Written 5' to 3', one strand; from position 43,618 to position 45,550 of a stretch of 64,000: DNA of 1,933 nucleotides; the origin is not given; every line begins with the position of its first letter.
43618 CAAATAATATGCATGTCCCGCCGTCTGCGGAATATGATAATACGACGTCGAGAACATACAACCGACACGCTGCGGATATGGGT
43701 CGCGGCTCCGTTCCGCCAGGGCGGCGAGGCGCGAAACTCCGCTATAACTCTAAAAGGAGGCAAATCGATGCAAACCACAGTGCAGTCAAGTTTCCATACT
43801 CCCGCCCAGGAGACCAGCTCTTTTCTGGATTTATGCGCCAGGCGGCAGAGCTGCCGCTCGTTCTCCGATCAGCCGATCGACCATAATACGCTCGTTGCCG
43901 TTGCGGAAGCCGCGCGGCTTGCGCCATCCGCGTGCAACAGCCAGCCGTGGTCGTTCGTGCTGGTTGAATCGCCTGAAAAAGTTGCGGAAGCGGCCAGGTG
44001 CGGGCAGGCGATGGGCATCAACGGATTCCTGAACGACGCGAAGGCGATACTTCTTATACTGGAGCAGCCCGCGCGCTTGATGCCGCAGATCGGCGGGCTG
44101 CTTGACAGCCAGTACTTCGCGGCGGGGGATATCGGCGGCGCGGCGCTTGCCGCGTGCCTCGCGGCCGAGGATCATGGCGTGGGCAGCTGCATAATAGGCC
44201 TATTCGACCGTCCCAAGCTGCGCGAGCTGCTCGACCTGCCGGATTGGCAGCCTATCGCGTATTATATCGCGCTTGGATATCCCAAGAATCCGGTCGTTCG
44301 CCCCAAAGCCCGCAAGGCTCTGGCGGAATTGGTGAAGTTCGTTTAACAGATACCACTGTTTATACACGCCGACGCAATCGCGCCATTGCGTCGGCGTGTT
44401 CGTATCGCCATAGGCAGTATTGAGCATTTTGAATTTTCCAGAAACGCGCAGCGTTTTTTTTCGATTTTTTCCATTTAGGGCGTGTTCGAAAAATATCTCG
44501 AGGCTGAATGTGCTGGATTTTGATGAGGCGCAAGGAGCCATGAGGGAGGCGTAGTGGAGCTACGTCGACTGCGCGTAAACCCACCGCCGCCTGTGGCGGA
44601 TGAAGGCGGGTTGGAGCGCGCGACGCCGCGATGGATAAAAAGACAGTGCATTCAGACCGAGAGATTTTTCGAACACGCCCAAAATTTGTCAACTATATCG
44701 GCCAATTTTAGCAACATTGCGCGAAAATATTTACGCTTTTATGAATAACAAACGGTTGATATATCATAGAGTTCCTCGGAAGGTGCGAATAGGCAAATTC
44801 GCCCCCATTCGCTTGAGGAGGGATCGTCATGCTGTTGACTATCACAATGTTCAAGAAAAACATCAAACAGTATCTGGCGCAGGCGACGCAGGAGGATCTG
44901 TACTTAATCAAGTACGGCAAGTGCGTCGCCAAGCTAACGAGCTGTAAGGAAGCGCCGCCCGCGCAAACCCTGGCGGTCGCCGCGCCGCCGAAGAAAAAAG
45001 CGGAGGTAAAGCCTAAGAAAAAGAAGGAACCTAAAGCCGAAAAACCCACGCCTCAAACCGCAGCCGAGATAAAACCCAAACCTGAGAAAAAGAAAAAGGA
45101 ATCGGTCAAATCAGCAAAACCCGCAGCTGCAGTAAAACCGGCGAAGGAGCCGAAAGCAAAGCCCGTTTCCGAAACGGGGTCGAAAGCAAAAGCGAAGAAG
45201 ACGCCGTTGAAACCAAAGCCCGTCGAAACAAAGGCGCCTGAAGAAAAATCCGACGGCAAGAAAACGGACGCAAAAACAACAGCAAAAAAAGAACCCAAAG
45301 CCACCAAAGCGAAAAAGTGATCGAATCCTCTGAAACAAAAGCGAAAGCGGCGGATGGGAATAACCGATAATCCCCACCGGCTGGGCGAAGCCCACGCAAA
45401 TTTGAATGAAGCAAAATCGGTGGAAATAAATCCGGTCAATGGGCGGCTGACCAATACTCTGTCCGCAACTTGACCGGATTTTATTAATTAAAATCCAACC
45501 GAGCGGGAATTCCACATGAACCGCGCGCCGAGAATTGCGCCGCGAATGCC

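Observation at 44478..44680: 203-nt long-stem element in a 480-nt gene-free gap: 6S-like ncRNA or MITE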

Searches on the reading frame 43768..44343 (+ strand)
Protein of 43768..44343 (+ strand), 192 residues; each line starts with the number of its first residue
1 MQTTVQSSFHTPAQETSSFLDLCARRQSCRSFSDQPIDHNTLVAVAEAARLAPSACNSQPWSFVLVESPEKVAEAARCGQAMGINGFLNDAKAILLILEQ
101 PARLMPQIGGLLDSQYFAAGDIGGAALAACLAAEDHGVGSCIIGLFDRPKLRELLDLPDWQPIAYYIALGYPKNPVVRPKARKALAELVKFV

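Call 30: find_encoding_contigs(protein=window:43768-44343:+, flank=3000, max_places=10)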
Protein seq(192 aa) (192 aa): no gene with exactly this product is on record in the collection.

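Call 32: find_homologous_proteins(query=window:43768-44343:+, max_evalue=1e-20)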
Query seq(192 aa) (192 aa): 1472 proteins with E <= 1e-20 among 3234 candidates; the best 120 are listed.
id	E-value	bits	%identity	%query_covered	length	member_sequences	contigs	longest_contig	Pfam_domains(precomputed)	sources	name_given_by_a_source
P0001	2.8e-123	427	100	100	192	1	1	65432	PF00881.30,PF14512.12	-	-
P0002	4.7e-83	295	71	100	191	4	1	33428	PF00881.30,PF14512.12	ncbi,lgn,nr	ncbi:NAD(P)H nitroreductase [Clostridia bacterium]|nr:NAD(P)H nitroreductase [Clostridia bacterium]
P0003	1.8e-80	287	68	100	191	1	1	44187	PF00881.30,PF14512.12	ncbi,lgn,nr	ncbi:NAD(P)H nitroreductase [Clostridia bacterium]|nr:NAD(P)H nitroreductase [Clostridia bacterium]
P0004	7.6e-78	278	70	93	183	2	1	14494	PF00881.30,PF14512.12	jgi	jgi:nitroreductase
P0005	3.3e-75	270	66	100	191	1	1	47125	PF00881.30,PF14512.12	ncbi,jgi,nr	ncbi:MAG: nitroreductase family protein [Oscillospiraceae bacterium]|jgi:nitroreductase|nr:nitroredu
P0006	2.1e-67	244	63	92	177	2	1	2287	PF00881.30,PF14512.12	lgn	-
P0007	1.4e-62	229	59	92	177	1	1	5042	PF00881.30,PF14512.12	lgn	-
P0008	2.6e-62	228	56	92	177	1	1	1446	PF00881.30,PF14512.12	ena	-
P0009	1.0e-61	226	58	92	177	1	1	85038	PF00881.30,PF14512.12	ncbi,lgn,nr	ncbi:NAD(P)H nitroreductase [Deltaproteobacteria bacterium]|nr:NAD(P)H nitroreductase [Deltaproteoba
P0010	1.5e-61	225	59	92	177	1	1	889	PF00881.30,PF14512.12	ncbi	-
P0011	2.5e-61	225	57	92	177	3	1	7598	PF00881.30,PF14512.12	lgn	-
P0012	3.1e-61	224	58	91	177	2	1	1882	PF00881.30,PF14512.12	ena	-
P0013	3.5e-61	224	56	92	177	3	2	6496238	PF00881.30,PF14512.12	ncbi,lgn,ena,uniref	ncbi:nitroreductase family protein [Sporomusa aerivorans]|uniref:nitroreductase family protein n=1 T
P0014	3.7e-61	224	58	92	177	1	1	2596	PF00881.30,PF14512.12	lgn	-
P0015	3.7e-61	224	55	92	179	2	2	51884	PF00881.30,PF14512.12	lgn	-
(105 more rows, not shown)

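Call 33: find_encoding_contigs(protein=P0002, flank=4000, max_places=3)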
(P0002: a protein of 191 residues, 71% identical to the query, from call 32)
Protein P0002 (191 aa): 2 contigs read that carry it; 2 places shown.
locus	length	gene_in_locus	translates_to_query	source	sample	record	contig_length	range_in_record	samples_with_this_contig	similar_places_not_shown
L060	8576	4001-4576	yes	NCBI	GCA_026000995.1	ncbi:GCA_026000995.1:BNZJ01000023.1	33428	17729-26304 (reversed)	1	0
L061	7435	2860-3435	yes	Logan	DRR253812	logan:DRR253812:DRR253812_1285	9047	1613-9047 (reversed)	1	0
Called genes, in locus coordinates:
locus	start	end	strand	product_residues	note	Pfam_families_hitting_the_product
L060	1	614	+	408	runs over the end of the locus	PF01676:Metalloenzyme, PF10143:PhosphMutase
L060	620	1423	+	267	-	PF01261:AP_endonuc_2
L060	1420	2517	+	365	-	PF01926:MMR_HSR1, PF02421:FeoB_N, PF06071:YchF-GTPase_C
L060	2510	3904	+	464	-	PF10396:TrmE_N, PF12631:MnmE_helical, PF03193:RsgA_GTPase (faint), PF00009:GTP_EFTU (faint), PF00350:Dynamin_N (faint), PF01926:MMR_HSR1, PF02421:FeoB_N (weak)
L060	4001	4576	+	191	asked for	PF00881:Nitroreductase, PF14512:TM1586_NiRdase (weak), PF00881:Nitroreductase, PF14512:TM1586_NiRdase (weak)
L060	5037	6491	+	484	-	PF00587:tRNA-synt_2b, PF03129:HGTP_anticodon, PF09180:ProRS-C_1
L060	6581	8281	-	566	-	PF00756:Esterase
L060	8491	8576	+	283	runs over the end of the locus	PF16924:DpaA_N (weak), PF02826:2-Hacid_dh_C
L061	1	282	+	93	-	?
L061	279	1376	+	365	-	PF01926:MMR_HSR1, PF02421:FeoB_N, PF06071:YchF-GTPase_C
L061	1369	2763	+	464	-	PF10396:TrmE_N, PF12631:MnmE_helical, PF03193:RsgA_GTPase (faint), PF00009:GTP_EFTU (faint), PF00350:Dynamin_N (faint), PF01926:MMR_HSR1, PF02421:FeoB_N (weak)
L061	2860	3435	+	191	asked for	PF00881:Nitroreductase, PF14512:TM1586_NiRdase (weak), PF00881:Nitroreductase, PF14512:TM1586_NiRdase (weak)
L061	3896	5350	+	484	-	PF00587:tRNA-synt_2b, PF03129:HGTP_anticodon, PF09180:ProRS-C_1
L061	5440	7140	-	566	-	PF00756:Esterase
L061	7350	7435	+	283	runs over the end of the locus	PF16924:DpaA_N (weak), PF02826:2-Hacid_dh_C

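Call 34: find_encoding_contigs(protein=P0003, flank=4000, max_places=3)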
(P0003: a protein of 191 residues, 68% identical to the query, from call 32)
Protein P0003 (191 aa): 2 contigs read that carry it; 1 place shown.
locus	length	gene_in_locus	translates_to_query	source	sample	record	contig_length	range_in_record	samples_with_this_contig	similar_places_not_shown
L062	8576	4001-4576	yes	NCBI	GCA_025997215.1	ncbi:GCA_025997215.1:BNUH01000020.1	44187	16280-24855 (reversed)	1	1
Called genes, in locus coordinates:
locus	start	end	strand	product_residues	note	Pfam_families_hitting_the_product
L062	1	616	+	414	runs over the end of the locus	PF01676:Metalloenzyme, PF10143:PhosphMutase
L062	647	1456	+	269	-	PF01261:AP_endonuc_2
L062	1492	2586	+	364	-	PF01926:MMR_HSR1, PF02421:FeoB_N, PF06071:YchF-GTPase_C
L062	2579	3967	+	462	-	PF03193:RsgA_GTPase (faint), PF10396:TrmE_N, PF12631:MnmE_helical, PF01926:MMR_HSR1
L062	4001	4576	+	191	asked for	PF00881:Nitroreductase, PF14512:TM1586_NiRdase (weak)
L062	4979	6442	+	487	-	PF00587:tRNA-synt_2b, PF03129:HGTP_anticodon, PF09180:ProRS-C_1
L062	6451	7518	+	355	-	PF03033:Glyco_transf_28, PF04101:Glyco_tran_28_C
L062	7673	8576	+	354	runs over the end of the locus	PF01208:URO-D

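Call 35: find_encoding_contigs(protein=P0005, flank=4000, max_places=3)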
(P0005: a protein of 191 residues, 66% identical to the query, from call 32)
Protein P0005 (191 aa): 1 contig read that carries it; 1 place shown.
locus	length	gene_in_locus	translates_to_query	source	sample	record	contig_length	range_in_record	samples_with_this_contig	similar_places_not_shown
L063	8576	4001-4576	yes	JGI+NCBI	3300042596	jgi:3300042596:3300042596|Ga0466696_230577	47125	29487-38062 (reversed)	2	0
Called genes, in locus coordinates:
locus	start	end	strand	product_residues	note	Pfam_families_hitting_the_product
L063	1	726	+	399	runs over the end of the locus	PF01676:Metalloenzyme, PF10143:PhosphMutase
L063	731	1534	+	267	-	PF01261:AP_endonuc_2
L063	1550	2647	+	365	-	PF01926:MMR_HSR1, PF02421:FeoB_N, PF06071:YchF-GTPase_C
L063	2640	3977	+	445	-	PF10396:TrmE_N, PF12631:MnmE_helical, PF01926:MMR_HSR1, PF02421:FeoB_N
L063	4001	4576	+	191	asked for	PF00881:Nitroreductase, PF14512:TM1586_NiRdase (weak), PF00881:Nitroreductase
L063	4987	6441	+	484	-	PF00587:tRNA-synt_2b, PF03129:HGTP_anticodon, PF09180:ProRS-C_1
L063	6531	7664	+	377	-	PF00226:DnaJ, PF01556:DnaJ_C, PF00684:DnaJ_CXXCXGXG, PF27439:DnaJ_C_2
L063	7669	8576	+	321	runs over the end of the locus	PF06325:PrmA, PF01135:PCMT, PF05175:MTS, PF01596:Methyltransf_3 (weak), PF02475:TRM5-TYW2_MTfase, PF03602:Cons_hypoth95 (weak), PF13649:Methyltransf_25, PF13847:Methyltransf_31, +2 more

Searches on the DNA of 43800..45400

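Call 6: search_rna_families(source=window, start=43800, end=45400, threshold=evalue, max_evalue=10, show_alignments=2)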
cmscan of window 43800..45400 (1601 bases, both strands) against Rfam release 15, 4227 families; matches with E-value up to 10: 4.
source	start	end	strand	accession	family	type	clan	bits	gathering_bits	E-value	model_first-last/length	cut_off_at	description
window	44741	44758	+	RF00617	cHP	Cis-reg;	CL00129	15.3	40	6.6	1-45/45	no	Flavivirus capsid hairpin cHP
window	44497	44545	+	RF01276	sR53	Gene; snRNA; snoRNA; CD-box;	-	13.2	49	4.4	1-60/60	no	Small nucleolar RNA sR53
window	44706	44753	-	RF02374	YenS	Gene; sRNA;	-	12.7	80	9.2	11-60/169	no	Yersinia YenS sRNA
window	44347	44515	+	RF02193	TCL6_3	Gene; lncRNA;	-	12.6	40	8.8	1-139/139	no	T-cell leukemia/lymphoma 6 conserved region 3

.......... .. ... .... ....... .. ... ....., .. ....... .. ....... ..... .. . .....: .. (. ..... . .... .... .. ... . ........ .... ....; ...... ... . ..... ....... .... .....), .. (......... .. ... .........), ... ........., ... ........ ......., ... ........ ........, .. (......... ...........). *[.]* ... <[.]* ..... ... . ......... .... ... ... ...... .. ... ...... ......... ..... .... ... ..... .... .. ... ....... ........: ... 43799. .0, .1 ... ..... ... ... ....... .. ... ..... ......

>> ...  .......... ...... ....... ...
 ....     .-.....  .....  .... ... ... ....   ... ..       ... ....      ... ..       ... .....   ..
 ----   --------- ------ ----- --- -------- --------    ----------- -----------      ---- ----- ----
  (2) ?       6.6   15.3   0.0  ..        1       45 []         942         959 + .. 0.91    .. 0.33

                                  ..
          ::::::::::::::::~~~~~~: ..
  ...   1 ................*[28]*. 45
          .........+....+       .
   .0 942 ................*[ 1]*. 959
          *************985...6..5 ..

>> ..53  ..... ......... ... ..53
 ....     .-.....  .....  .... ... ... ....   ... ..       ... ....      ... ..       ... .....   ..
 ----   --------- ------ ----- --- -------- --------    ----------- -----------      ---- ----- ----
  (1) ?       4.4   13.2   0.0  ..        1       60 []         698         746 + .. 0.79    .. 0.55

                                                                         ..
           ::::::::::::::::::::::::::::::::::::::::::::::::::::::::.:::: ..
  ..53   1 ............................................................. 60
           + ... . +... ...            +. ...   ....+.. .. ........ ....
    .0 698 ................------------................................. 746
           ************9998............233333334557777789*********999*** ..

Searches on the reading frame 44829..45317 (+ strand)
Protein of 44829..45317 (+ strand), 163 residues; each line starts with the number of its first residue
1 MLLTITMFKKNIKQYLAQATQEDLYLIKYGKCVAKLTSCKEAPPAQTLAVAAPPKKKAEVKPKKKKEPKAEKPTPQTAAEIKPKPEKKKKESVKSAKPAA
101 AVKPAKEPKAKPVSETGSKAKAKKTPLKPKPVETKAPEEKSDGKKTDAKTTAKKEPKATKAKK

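Call 31: find_encoding_contigs(protein=window:44829-45317:+, flank=3000, max_places=10)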
Protein window:44829-45317:+ (163 aa): no gene with exactly this product is on record in the collection.
